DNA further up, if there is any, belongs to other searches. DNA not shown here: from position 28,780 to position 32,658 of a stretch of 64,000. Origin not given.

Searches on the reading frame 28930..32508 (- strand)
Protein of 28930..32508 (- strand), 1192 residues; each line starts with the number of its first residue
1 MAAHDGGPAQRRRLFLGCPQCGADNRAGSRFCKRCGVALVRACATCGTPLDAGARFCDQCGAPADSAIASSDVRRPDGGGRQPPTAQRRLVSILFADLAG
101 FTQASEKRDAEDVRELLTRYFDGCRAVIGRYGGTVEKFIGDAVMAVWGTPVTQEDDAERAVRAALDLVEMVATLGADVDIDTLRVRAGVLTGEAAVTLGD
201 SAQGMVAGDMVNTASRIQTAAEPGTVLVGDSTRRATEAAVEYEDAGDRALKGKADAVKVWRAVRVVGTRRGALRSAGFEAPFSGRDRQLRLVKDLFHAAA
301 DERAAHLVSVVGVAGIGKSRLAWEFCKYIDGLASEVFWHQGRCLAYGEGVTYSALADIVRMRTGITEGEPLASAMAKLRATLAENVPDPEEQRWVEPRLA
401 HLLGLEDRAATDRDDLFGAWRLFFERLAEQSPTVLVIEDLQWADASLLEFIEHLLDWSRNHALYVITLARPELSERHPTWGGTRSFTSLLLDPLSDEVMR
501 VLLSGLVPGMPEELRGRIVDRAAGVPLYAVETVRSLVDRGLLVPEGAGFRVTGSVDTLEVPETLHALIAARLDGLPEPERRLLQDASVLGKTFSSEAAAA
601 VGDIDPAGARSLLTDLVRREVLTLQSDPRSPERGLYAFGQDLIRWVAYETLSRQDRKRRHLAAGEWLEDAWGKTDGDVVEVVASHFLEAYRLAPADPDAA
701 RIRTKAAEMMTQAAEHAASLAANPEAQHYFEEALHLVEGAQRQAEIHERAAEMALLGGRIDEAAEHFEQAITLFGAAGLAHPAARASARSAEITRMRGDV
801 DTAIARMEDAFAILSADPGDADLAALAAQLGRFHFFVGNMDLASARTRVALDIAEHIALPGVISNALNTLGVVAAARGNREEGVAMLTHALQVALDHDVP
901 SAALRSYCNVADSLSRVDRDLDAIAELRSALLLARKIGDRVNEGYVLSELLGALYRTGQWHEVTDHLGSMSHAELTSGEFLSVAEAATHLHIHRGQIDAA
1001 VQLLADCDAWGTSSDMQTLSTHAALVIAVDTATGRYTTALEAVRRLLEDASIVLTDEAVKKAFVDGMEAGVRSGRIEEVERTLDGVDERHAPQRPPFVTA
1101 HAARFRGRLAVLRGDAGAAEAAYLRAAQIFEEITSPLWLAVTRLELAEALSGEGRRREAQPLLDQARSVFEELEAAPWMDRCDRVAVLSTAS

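Call 27: search_protein_families(library=pfam, proteins=[window:28930-32508:-], max_evalue=0.001)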
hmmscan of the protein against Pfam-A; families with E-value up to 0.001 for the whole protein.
window:28930-32508:- (1192 aa): 9 families
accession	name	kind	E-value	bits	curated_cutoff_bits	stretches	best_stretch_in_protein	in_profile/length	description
PF13191.12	AAA_16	-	2.2e-22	80.8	32.6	1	282-456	2-157/167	AAA ATPase domain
PF00211.25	Guanylate_cyc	-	1.5e-21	77.3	21.9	1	90-257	8-177/183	Adenylate and Guanylate cyclase catalytic domain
PF13424.12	TPR_12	-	9.2e-16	58.3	30.1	1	1099-1172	2-77/77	Tetratricopeptide repeat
PF12773.13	DZR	-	3.3e-12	46.8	27.3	1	18-61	1-45/45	Double zinc ribbon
PF13240.11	Zn_Ribbon_1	-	5.1e-10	39.2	25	2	43-63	2-22/23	zinc-ribbon domain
PF17874.7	TPR_MalT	-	8.2e-10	38.9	45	1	718-930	12-227/336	MalT-like TPR region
PF13248.11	Zn_ribbon_3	-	3.7e-07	29.8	27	1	18-37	5-24/26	zinc-ribbon domain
PF24463.1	DUF7577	-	7.7e-07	29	28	0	18-36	5-23/27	Domain of unknown function (DUF7577)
PF13401.12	AAA_22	-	0.0003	21.5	27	0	305-475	5-128/130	AAA domain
